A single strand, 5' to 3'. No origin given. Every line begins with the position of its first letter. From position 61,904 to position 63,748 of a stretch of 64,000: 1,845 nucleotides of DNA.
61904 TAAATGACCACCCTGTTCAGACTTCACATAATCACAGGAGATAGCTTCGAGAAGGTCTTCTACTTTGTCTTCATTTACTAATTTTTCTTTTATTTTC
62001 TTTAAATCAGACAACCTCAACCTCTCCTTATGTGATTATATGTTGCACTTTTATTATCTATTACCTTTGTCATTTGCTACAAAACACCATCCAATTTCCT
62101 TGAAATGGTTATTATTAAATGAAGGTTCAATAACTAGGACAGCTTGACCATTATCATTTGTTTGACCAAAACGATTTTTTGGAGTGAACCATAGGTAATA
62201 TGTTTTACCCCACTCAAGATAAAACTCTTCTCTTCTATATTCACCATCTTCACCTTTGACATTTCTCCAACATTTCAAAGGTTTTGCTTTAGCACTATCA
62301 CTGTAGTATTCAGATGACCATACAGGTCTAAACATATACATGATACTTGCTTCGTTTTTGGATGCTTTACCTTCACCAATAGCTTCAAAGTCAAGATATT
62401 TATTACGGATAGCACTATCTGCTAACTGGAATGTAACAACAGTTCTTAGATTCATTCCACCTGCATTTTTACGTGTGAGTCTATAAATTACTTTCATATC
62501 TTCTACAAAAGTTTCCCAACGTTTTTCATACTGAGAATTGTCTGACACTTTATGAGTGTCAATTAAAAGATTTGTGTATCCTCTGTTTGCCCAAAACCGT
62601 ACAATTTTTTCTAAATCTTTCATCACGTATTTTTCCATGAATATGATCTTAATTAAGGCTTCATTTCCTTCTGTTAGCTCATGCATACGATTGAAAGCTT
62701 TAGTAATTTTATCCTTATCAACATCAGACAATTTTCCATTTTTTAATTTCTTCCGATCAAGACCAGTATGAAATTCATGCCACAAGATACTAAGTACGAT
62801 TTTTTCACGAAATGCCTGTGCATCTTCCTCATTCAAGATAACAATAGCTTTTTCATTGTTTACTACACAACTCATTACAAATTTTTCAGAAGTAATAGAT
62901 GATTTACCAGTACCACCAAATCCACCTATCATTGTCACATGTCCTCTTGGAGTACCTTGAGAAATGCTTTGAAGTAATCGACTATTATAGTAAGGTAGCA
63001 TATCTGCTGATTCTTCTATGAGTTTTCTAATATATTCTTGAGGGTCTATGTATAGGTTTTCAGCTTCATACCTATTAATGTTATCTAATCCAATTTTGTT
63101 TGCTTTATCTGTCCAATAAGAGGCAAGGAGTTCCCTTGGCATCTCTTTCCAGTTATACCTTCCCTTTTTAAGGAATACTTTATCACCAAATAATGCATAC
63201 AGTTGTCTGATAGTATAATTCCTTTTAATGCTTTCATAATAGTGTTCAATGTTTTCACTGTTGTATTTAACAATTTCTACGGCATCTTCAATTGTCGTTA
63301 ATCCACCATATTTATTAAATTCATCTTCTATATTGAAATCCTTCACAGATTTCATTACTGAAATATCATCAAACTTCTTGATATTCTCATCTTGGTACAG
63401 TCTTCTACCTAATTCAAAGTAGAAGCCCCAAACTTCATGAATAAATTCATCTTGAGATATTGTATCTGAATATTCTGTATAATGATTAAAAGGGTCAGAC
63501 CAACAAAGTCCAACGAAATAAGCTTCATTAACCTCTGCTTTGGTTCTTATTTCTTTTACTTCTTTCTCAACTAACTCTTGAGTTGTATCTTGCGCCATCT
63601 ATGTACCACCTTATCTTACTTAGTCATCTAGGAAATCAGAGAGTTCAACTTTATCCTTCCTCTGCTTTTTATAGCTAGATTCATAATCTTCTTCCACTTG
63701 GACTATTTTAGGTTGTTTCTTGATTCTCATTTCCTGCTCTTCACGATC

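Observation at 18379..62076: Family of 18 or more conserved promoter-embedded elements (SPBRE-like): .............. at a fixed position within sigmaA-type promoter spacers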

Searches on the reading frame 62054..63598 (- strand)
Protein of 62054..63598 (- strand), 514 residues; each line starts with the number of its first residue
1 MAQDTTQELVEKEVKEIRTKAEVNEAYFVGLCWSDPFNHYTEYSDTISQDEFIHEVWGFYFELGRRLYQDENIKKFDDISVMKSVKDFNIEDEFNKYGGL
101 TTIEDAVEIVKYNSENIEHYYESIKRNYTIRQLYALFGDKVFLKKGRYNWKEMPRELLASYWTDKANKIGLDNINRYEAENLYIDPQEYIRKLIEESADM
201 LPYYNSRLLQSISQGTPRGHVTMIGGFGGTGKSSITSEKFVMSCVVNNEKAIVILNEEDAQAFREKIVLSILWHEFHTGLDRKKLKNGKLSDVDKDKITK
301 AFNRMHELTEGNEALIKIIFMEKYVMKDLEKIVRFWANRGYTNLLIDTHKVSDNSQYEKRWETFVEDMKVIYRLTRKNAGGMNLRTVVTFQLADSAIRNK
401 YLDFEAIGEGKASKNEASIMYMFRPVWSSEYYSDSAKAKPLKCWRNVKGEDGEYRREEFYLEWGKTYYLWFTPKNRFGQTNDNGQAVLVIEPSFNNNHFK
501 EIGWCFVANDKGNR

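Call 9: search_protein_families(library=pfam, proteins=[window:62054-63598:-])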
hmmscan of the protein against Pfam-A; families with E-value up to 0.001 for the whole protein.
window:62054-63598:- (514 aa): 1 family
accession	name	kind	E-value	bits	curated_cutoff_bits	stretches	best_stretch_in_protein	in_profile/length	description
PF06745.19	ATPase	-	1.5e-07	31.5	26.6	1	212-268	12-68/231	KaiC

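Call 18: find_encoding_contigs(protein=window:62054-63598:-, flank=10000, max_places=6)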
Protein window:62054-63598:- (514 aa): no gene with exactly this product is on record in the collection.

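Call 23: search_dna_similar(query=window:62054-63598:-, collection=phages, mode=protein, max_rows=30)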
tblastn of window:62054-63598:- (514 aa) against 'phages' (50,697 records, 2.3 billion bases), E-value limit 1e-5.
Records with a match: 80; places in all: 80; records where one place covers at least 80% of the query: 78.
Best place of each record, by identity: 60-80% 35; <60% 45.
By first word of the organism name: Bacillus 38; Lactococcus 22; Clostridium 5; Clostridioides 4; Brevibacillus 2; Thomasclavelia 2; Fusobacterium 2; Alicyclobacillus 1; Lysinibacillus 1; Psychrobacillus 1; and 2 more.
By host as written in the record: Lactococcus lactis 17; Bacillus anthracis Sterne 10; Bacillus anthracis 7; Bacillus cereus 6; Bacillus subtilis 3; Bacillus cohnii 2; Bacillus cereus VKM B-370 2; Bacillus subtilis BEST7003 2; and 22 more.
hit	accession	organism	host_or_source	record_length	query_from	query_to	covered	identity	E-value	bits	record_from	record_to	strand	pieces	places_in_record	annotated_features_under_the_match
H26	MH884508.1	Bacillus phage vB_BcoS-136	Bacillus cohnii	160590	1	514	100%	70.7%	0e+0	758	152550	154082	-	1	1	replicative DNA helicase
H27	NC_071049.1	Bacillus phage vB_BcoS-136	Bacillus cohnii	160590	1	514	100%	70.7%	0e+0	758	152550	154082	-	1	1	replicative DNA helicase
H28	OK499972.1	Bacillus phage vB_BanS_Chewbecca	Bacillus anthracis Sterne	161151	1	514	100%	67.1%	0e+0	714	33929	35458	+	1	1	hypothetical protein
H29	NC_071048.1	Bacillus phage vB_BanS_Chewbecca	Bacillus anthracis Sterne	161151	1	514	100%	67.1%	0e+0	714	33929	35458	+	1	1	hypothetical protein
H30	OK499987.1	Bacillus phage vB_BanS_MrDarsey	Bacillus anthracis Sterne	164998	1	514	100%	66.9%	0e+0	713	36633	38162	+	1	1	DNA helicase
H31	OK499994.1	Bacillus phage vB_BanS_Skywalker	Bacillus anthracis Sterne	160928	1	514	100%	66.9%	0e+0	713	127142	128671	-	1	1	DnaB-type replicative DNA helicase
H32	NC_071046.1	Bacillus phage vB_BanS_Skywalker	Bacillus anthracis Sterne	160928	1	514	100%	66.9%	0e+0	713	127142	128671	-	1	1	DnaB-type replicative DNA helicase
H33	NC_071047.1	Bacillus phage vB_BanS_MrDarsey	Bacillus anthracis Sterne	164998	1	514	100%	66.9%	0e+0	713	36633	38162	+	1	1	DNA helicase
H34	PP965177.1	Bacillus phage KoopaTroopa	Bacillus thuringiensis serovar kurstaki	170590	1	514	100%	66.9%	0e+0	713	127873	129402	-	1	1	DNA helicase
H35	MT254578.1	Bacillus phage Izhevsk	Bacillus cereus VKM B-370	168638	1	514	100%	66.9%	0e+0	712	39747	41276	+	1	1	DnaB-type replicative DNA helicase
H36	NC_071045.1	Bacillus phage Izhevsk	Bacillus cereus VKM B-370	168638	1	514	100%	66.9%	0e+0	712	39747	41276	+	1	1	DnaB-type replicative DNA helicase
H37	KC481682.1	Bacillus phage vB_BanS-Tsamsa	Bacillus anthracis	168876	1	514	100%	66.9%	0e+0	711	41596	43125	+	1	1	hypothetical protein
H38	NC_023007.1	Bacillus phage vB_BanS-Tsamsa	Bacillus anthracis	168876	1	514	100%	66.9%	0e+0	711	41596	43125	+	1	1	hypothetical protein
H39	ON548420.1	Bacillus phage vB_BanS-Thrax4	Bacillus anthracis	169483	1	514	100%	66.5%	0e+0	706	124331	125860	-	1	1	replicative DNA helicase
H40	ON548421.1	Bacillus phage vB_BanS-Thrax5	Bacillus anthracis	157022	1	511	99%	66.3%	0e+0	681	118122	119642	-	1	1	replicative DNA helicase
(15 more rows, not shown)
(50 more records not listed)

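Call 24: get_annotated_region(hit=H27, flank=20000)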
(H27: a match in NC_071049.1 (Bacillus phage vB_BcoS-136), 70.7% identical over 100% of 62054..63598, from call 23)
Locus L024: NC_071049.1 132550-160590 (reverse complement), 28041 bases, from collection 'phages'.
description: Bacillus phage vB_BcoS-136, complete genome.
organism: Bacillus phage vB_BcoS-136 (NCBI taxid 2419619)
taxonomy: Viruses; Duplodnaviria; Heunggongvirae; Uroviricota; Caudoviricetes; Kenyattavirus; Kenyattavirus kv136
host: Bacillus cohnii; source: Lake Elmenteita sediment; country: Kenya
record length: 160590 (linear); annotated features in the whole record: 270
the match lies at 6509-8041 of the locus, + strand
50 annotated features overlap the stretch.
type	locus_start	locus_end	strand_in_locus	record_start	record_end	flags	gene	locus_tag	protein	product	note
CDS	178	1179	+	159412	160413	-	-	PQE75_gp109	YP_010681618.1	integrase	putative homolog of YP_008873336 hypothetical protein [Bacillus phage vB_BanS-Tsamsa], site-specific recombinase XerD ...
CDS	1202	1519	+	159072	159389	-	-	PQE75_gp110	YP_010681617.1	hypothetical protein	putative homolog of YP_008873337 hypothetical protein [Bacillus phage vB_BanS-Tsamsa]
CDS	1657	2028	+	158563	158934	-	-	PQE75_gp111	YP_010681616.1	hypothetical protein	putative homolog of YP_008873338 hypothetical protein [Bacillus phage vB_BanS-Tsamsa] and WP_010898502 hypothetical ...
CDS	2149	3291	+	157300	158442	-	-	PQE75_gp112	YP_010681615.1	hypothetical protein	putative homolog of YP_008873339 hypothetical protein [Bacillus phage vB_BanS-Tsamsa], hypothetical protein T548_0071 ...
CDS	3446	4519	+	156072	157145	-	-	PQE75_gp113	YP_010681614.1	hypothetical protein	putative homolog of YP_008873340 hypothetical protein [Bacillus phage vB_BanS-Tsamsa] and hypothetical protein ...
CDS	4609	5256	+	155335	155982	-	yocH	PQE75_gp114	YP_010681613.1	cell wall-binding protein precursor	putative homolog of SPBc2 prophage-derived protein YorM [Bacillus subtilis] and gp2.8 [Bacillus phage SPO1]; cell ...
CDS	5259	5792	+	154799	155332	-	yorR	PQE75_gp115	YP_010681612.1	thymidylate kinase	putative homolog of YP_008873342 hypothetical protein [Bacillus phage vB_BanS-Tsamsa] and SPBc2 prophage-derived ...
regulatory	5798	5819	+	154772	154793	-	-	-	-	terminator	putative transcriptional terminator, - 11.10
CDS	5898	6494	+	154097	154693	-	-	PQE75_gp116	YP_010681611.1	hypothetical protein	putative homolog of YP_008873343 hypothetical protein [Bacillus phage vB_BanS-Tsamsa], hypothetical protein T548_0074 ...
CDS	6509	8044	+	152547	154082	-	-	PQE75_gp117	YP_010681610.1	replicative DNA helicase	putative homolog of YP_008873344 hypothetical protein [Bacillus phage vB_BanS-Tsamsa], putative replicative DNA ...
CDS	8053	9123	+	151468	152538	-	-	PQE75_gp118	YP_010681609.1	DNA primase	putative homolog of YP_008873345 hypothetical protein [Bacillus phage vB_BanS-Tsamsa], putative DNA primase ...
CDS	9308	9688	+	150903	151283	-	-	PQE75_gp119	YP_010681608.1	hypothetical protein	putative homolog of YP_008873348 hypothetical protein [Bacillus phage vB_BanS-Tsamsa]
CDS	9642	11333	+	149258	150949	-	yorK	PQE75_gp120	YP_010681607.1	putative SPBc2 prophage-derived single-strand DNA-specific exonuclease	putative homolog of YP_008873349 hypothetical protein [Bacillus phage vB_BanS-Tsamsa], single stranded DNA specific ...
CDS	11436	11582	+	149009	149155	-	-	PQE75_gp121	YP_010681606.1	hypothetical protein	-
CDS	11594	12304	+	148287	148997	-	relA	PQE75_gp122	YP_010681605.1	GTP pyrophosphokinase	putative homolog of YP_008873351 hypothetical protein [Bacillus phage vB_BanS-Tsamsa] and gp304 [Bacillus phage G]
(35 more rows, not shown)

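Call 29: find_homologous_proteins(query=window:62054-63598:-, max_evalue=1e-50)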
Query window:62054-63598:- (514 aa): 211 proteins with E <= 1e-50 among 6349 candidates; the best 120 are listed.
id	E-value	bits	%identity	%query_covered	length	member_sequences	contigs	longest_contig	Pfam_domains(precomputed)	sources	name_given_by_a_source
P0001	0.0e+0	1182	100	100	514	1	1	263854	PF06745.20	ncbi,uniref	ncbi:ATPase domain-containing protein [Halobacillus rhizosphaerae]|uniref:ATPase domain-containing p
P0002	3.8e-246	836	70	100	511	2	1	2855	-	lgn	-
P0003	9.4e-246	835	70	100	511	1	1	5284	PF06745.20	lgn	-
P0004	6.8e-245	832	70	100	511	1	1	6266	PF06745.20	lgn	-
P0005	1.1e-244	831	71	100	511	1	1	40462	-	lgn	-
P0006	1.1e-244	831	71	100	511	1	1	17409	-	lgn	-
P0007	2.3e-243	827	71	100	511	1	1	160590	PF06745.20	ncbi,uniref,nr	ncbi:replicative DNA helicase [Bacillus phage vB_BcoS-136]|uniref:Replicative DNA helicase n=1 Tax=B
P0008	6.4e-243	825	71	100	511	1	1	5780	PF06745.20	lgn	-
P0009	1.5e-242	824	70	100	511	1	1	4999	PF06745.20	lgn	-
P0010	3.6e-242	823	70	100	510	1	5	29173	PF06745.20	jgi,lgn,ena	-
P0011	4.1e-242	823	70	100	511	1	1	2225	PF06745.20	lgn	-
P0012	7.0e-242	822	69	100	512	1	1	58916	PF06745.20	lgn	-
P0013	1.2e-241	821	69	100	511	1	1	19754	PF06745.20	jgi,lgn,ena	-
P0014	2.7e-241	820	69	100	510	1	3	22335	-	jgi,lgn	jgi:hypothetical protein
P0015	1.1e-240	818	69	100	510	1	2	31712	PF06745.20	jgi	jgi:hypothetical protein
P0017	3.8e-240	816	70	100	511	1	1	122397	PF06745.20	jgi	jgi:replicative DNA helicase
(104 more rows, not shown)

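Call 30: find_encoding_contigs(protein=P0001, flank=10000, max_places=4)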
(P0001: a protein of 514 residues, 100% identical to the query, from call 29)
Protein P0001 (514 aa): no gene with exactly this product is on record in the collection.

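Call 39: find_encoding_contigs(protein=P0017, flank=10000, max_places=2)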
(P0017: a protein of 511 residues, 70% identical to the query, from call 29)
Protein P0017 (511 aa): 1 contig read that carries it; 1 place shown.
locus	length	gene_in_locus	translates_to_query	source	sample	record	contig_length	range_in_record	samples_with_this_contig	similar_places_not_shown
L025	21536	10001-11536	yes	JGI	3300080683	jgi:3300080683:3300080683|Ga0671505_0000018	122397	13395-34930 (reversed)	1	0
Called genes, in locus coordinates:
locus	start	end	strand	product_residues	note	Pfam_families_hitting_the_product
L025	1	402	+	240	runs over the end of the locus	-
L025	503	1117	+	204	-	-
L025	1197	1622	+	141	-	-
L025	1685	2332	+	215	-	-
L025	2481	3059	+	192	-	-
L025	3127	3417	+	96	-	-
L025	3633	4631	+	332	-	PF22822:MrpR_N_CB, PF22823:MrpR_C_cat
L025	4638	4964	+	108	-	-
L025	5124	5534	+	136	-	-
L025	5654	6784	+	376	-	PF27337:YorF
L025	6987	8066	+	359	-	PF13479:AAA_24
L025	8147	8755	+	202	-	PF06725:3D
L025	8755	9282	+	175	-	PF01712:dNK (faint), PF02223:Thymidylate_kin (faint), PF13238:AAA_18 (faint), PF13671:AAA_33 (faint)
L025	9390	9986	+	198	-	PF26927:Phage_SPbeta_YorH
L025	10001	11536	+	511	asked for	PF06745:ATPase (weak)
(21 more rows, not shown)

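Call 40: find_encoding_contigs(protein=P0012, flank=10000, max_places=2)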
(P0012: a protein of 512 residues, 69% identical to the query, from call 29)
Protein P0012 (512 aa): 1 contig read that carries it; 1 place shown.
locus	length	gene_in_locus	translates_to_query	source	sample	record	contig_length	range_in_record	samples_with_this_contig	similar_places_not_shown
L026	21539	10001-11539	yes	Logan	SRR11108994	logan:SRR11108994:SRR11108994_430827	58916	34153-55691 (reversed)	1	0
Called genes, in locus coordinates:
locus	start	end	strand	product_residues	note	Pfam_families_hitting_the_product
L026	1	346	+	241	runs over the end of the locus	-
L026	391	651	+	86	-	-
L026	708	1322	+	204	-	-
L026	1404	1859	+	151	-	-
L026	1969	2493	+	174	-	-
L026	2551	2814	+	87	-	-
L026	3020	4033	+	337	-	PF22822:MrpR_N_CB, PF22823:MrpR_C_cat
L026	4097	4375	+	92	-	-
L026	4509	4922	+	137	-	-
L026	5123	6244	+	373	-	PF27337:YorF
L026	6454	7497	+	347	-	PF13479:AAA_24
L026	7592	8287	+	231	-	PF06725:3D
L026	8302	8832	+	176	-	PF01712:dNK (faint), PF13238:AAA_18 (faint), PF13521:AAA_28 (faint), PF02223:Thymidylate_kin (weak)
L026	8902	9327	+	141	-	-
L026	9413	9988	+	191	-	PF26927:Phage_SPbeta_YorH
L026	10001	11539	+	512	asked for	PF06745:ATPase (weak)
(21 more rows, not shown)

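Call 41: find_encoding_contigs(protein=P0005, flank=10000, max_places=2)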
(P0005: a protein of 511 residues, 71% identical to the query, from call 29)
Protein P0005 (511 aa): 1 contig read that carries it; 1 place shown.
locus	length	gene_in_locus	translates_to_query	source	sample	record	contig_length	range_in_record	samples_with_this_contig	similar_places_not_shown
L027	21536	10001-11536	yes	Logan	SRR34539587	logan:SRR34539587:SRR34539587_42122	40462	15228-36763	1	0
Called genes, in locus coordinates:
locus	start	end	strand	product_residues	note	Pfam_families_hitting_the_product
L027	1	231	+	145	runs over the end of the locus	-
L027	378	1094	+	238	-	-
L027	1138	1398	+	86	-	-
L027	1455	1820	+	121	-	-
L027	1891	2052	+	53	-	-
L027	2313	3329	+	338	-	PF22822:MrpR_N_CB, PF22823:MrpR_C_cat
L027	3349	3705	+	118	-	-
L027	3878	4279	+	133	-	-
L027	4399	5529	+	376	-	PF27337:YorF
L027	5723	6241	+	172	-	PF13479:AAA_24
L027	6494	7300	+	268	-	PF01541:GIY-YIG, PF07460:NUMOD3 (faint)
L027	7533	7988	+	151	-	-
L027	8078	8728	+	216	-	PF06725:3D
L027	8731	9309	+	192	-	PF02223:Thymidylate_kin (faint)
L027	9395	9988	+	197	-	PF26927:Phage_SPbeta_YorH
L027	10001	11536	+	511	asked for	-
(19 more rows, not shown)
